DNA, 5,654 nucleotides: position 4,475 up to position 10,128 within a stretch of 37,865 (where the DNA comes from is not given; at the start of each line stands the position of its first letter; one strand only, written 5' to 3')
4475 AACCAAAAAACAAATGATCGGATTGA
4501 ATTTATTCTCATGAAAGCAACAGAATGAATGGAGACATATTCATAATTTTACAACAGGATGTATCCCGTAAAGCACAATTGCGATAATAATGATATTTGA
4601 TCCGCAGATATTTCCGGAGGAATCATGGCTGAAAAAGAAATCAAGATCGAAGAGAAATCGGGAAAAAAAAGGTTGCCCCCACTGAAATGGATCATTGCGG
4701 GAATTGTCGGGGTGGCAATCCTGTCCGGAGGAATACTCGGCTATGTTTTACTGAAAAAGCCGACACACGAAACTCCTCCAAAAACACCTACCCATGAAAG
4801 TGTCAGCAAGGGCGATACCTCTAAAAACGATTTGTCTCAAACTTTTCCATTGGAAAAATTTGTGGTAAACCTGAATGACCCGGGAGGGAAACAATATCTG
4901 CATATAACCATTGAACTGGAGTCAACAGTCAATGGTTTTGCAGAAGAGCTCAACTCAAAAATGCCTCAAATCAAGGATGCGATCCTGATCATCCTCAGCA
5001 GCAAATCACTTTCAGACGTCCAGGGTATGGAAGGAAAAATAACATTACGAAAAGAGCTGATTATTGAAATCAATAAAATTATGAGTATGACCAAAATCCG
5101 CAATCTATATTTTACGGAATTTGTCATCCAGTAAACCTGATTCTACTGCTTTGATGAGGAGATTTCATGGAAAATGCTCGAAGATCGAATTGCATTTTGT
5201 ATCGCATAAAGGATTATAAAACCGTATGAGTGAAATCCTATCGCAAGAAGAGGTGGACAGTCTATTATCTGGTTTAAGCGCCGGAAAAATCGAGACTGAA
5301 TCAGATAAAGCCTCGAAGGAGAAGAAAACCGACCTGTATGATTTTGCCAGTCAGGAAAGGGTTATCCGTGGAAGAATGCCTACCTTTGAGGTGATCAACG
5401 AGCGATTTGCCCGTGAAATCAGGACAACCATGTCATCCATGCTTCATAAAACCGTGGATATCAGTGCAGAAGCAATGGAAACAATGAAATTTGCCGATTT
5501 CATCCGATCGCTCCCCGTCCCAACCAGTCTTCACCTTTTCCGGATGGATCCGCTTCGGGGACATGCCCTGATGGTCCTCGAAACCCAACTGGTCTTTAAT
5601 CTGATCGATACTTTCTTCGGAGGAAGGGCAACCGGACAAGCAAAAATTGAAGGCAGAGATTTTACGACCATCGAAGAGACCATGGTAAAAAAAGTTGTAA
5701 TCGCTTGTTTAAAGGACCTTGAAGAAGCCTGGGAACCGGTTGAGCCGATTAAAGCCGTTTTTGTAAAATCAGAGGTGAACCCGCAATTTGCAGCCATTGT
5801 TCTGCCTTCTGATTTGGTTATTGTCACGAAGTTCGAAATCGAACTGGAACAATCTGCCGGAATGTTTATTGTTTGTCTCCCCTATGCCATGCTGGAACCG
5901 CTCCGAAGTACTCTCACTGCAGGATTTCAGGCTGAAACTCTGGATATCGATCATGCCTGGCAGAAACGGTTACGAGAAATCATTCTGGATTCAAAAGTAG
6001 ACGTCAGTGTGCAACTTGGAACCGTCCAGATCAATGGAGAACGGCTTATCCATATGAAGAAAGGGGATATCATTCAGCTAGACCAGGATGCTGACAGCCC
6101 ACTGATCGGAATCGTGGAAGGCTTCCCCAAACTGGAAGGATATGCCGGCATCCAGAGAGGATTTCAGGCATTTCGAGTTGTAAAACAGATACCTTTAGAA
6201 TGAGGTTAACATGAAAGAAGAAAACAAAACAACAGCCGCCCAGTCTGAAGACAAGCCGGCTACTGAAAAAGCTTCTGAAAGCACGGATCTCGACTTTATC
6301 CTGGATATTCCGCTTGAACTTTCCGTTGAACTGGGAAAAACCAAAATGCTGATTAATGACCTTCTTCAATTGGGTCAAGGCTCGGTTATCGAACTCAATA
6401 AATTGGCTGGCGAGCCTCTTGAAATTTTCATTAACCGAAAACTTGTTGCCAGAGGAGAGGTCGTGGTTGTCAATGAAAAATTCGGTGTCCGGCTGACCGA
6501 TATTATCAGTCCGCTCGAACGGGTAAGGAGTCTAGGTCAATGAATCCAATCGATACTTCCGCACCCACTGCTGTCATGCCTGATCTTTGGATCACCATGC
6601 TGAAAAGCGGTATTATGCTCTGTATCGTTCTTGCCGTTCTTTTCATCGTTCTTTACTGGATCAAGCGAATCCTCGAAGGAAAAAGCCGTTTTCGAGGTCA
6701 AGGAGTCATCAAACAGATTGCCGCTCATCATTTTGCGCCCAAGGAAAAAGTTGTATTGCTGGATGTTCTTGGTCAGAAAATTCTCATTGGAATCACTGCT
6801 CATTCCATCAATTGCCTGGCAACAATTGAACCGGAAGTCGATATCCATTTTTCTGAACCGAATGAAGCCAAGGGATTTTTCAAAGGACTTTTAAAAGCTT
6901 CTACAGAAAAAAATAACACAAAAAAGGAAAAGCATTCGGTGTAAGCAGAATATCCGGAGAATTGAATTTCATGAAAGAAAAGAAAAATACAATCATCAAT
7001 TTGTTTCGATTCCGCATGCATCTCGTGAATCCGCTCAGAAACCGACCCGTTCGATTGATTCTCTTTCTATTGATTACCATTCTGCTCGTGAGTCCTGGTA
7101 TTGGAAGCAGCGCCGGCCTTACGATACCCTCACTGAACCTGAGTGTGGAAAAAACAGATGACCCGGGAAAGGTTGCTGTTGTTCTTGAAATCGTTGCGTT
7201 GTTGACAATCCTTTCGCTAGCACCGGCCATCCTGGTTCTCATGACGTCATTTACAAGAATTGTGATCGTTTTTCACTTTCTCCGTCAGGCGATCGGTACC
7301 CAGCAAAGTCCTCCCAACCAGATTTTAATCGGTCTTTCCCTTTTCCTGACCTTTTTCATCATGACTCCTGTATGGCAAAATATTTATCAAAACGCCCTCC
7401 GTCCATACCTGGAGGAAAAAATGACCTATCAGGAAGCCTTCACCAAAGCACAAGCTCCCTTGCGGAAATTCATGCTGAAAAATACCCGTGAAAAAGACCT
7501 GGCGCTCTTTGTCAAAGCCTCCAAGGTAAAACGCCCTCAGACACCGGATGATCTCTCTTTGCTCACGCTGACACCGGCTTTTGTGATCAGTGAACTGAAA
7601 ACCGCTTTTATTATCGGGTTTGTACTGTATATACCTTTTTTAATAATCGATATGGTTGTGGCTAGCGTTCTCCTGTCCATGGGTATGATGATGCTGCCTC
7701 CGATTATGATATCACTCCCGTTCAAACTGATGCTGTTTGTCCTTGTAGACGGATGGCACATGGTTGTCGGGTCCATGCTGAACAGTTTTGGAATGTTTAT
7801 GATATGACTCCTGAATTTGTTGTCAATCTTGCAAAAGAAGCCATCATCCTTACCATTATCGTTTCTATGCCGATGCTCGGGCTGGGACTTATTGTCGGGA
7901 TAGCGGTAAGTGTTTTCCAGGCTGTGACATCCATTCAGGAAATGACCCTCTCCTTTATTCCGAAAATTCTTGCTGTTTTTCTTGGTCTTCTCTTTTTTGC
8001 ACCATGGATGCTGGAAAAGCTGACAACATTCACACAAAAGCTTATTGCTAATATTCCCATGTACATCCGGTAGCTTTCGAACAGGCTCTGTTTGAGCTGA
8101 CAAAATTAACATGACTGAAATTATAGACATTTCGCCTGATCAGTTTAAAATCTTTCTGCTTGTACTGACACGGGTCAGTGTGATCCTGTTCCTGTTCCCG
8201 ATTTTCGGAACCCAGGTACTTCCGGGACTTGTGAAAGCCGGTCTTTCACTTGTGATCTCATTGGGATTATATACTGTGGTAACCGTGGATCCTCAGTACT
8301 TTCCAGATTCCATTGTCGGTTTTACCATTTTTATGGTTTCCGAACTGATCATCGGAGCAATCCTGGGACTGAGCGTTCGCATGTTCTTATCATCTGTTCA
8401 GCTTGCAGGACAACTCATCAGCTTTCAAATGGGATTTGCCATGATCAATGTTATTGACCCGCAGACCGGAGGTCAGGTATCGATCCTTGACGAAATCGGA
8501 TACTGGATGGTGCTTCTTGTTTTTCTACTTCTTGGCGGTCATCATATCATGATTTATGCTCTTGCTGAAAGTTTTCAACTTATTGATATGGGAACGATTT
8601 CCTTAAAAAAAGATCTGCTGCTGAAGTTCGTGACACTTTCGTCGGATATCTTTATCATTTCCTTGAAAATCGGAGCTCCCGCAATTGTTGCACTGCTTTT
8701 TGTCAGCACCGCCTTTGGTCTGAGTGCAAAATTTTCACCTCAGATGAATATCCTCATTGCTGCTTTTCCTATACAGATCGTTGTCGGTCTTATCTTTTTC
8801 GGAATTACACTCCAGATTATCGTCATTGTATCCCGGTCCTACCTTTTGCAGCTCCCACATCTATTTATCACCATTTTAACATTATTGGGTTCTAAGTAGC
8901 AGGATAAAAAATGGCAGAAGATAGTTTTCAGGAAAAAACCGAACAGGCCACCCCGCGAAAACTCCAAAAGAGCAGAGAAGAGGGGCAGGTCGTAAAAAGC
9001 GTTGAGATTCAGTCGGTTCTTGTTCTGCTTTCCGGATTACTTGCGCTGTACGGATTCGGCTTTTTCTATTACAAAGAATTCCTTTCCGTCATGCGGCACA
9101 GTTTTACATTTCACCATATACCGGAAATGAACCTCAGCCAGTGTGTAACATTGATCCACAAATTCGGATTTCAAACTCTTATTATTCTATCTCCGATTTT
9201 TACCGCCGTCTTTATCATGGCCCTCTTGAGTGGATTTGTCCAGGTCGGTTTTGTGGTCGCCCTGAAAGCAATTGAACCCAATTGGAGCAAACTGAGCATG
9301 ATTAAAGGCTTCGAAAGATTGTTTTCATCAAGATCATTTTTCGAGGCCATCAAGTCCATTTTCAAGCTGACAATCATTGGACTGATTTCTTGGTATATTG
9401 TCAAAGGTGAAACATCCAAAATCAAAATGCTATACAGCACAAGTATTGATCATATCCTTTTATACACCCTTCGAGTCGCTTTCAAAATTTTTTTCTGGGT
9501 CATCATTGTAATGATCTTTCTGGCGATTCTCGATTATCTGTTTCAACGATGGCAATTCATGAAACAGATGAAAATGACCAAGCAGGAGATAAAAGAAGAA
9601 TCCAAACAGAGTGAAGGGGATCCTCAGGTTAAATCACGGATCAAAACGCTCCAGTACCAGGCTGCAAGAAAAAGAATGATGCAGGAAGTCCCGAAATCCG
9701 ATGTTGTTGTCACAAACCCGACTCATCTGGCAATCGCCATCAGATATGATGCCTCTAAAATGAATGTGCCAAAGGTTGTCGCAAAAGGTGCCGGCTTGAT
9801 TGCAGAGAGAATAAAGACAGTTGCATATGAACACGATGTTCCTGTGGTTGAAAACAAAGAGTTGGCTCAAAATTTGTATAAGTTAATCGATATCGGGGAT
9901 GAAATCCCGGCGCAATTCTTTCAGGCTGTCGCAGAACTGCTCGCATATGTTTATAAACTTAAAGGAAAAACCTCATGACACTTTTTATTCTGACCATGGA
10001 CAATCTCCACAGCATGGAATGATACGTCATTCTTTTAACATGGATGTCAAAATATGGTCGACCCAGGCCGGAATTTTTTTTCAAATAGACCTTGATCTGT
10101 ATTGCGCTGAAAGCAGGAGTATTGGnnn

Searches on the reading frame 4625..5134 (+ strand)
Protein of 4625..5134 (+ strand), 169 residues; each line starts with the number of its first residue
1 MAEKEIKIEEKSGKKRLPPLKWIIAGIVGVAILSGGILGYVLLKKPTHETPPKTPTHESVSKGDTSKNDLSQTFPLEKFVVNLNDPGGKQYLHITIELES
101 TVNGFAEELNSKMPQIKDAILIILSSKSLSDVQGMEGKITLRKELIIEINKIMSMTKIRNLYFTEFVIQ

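Call 3: search_protein_families(library=pfam, proteins=[window:4625-5134:+], max_evalue=0.1)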
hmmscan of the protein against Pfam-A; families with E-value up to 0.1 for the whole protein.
window:4625-5134:+ (169 aa): 2 families
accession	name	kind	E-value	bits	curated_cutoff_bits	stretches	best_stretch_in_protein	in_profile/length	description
PF03748.19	FliL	-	5e-26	91.7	24.6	1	74-169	2-103/103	Flagellar basal body-associated protein FliL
PF10814.13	CwsA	-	0.0061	17.3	26.7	1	8-56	78-127/134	Cell wall synthesis protein CwsA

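Call 4: search_protein_families(library=ncbifam, proteins=[window:4625-5134:+], max_evalue=0.1)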
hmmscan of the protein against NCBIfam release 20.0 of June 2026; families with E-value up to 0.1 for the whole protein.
window:4625-5134:+ (169 aa): 6 families
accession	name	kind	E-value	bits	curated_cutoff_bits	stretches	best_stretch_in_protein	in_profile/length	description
NF006283.1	PRK08455.1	equivalog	2.1e-28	99.2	187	1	1-169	1-182/182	flagellar basal body-associated protein FliL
NF005435.1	PRK07021.1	equivalog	4.4e-18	65.6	131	1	22-169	10-157/157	flagellar basal body-associated protein FliL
NF004285.1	PRK05696.1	equivalog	3.3e-14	53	179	1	1-169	1-171/171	flagellar basal body-associated protein FliL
NF005826.1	PRK07718.1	equivalog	1.9e-13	50.6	140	1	30-169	15-143/143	flagellar basal body-associated protein FliL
NF009420.1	PRK12785.1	equivalog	9.7e-12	45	197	1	19-169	18-161/161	flagellar basal body-associated protein FliL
NF005175.0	PRK06654.1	equivalog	0.00031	20.5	218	1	105-168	118-178/181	flagellar basal body-associated protein FliL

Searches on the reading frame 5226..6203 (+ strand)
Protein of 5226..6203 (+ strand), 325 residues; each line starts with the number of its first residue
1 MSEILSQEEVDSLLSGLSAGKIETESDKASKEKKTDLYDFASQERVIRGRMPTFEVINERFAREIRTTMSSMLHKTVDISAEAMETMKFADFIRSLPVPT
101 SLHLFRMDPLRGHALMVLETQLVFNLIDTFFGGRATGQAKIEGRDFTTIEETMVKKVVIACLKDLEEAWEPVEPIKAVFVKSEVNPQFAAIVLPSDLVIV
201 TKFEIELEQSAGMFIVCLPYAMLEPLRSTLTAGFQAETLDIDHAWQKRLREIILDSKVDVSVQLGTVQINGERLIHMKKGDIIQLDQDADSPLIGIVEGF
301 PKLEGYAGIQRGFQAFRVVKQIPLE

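Call 3: search_protein_families(library=pfam, proteins=[window:5226-6203:+], max_evalue=0.1)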
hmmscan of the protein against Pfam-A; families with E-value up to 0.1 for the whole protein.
window:5226-6203:+ (325 aa): 2 families
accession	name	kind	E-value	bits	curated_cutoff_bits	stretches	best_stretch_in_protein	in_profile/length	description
PF02154.20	FliM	-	8.7e-67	225.2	27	1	38-230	1-192/192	Flagellar motor switch protein FliM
PF01052.25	FliMN_C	-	3.5e-14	52.9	23.8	1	253-321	3-71/73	Type III flagellar switch regulator (C-ring) FliN C-term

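Call 4: search_protein_families(library=ncbifam, proteins=[window:5226-6203:+], max_evalue=0.1)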
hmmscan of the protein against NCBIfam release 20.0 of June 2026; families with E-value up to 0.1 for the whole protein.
window:5226-6203:+ (325 aa): 8 families
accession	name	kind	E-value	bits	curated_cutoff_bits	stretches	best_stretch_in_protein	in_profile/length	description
TIGR01397.1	fliM_switch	equivalog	4.8e-96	321.7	219.6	1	3-322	1-319/320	flagellar motor switch protein FliM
NF005194.1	PRK06666.1-5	equivalog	9.1e-24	84.2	206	1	1-319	1-323/327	flagellar motor switch protein FliM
NF005995.1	PRK08119.1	equivalog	5.5e-11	42.5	218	2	3-156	2-146/376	flagellar motor switch phosphatase FliY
TIGR02480.1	fliN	equivalog_domain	1.1e-06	28.5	84.05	1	251-293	3-45/77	flagellar motor switch protein FliN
NF005275.1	PRK06782.1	equivalog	8.8e-05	21.4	681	0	248-297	442-491/516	flagellar motor switch protein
NF006272.1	PRK08432.1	equivalog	0.0002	21.1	219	1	61-293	2-235/274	flagellar motor switch protein FliY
NF006273.1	PRK08433.1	equivalog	0.0065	16.8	114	1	252-289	17-54/100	flagellar motor switch protein FliN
NF041093.1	CheC_Thtogales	equivalog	0.095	12.6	250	0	67-136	24-97/201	CheY-P phosphatase CheC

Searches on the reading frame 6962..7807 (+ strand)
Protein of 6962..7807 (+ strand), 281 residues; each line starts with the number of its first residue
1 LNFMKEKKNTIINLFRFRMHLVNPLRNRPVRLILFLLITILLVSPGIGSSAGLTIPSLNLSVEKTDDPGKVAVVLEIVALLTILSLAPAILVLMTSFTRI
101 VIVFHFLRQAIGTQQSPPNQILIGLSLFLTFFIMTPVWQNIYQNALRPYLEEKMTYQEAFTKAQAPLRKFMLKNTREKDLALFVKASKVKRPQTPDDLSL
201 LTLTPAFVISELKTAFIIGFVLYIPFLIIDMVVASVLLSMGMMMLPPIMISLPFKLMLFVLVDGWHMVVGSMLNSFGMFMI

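Call 19: search_protein_families(library=pfam, proteins=[window:6962-7807:+], max_evalue=0.0001)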
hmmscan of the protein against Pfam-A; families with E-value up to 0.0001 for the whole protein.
window:6962-7807:+ (281 aa): 1 family
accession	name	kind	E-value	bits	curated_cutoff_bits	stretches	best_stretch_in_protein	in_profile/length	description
PF00813.25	FliP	-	1.3e-84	283.4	26.9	1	80-271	1-190/191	FliP family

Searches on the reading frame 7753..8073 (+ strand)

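Call 19: search_protein_families(library=pfam, proteins=[window:7753-8073:+], max_evalue=0.0001)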
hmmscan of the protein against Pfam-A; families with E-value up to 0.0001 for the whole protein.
window:7753-8073:+ (106 aa): 1 family
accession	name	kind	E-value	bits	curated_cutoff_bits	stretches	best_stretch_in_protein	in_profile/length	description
PF01313.24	Bac_export_3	-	2.1e-29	101.7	25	1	23-95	2-74/74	Bacterial export proteins, family 3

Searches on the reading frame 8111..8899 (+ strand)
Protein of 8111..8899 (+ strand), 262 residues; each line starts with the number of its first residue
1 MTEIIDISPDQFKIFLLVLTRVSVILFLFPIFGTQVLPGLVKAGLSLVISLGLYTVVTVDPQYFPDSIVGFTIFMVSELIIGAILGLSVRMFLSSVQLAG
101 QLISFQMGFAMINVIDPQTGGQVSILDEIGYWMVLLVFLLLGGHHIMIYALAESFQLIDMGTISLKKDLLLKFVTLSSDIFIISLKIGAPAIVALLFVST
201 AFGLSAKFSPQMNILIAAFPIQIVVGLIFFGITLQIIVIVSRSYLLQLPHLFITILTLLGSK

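Call 19: search_protein_families(library=pfam, proteins=[window:8111-8899:+], max_evalue=0.0001)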
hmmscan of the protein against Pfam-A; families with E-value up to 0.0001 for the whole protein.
window:8111-8899:+ (262 aa): 1 family
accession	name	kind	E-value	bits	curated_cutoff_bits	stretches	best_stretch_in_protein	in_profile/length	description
PF01311.25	Bac_export_1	-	1.1e-59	202.3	27.8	1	14-244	3-226/230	Bacterial export proteins, family 1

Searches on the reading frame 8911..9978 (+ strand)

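Call 19: search_protein_families(library=pfam, proteins=[window:8911-9978:+], max_evalue=0.0001)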
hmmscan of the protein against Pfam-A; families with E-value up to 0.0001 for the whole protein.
window:8911-9978:+ (355 aa): 1 family
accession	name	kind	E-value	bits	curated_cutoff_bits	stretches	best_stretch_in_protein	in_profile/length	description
PF01312.24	Bac_export_2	-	4.4e-127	424.4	24.4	1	7-347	1-335/335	FlhB HrpN YscU SpaS Family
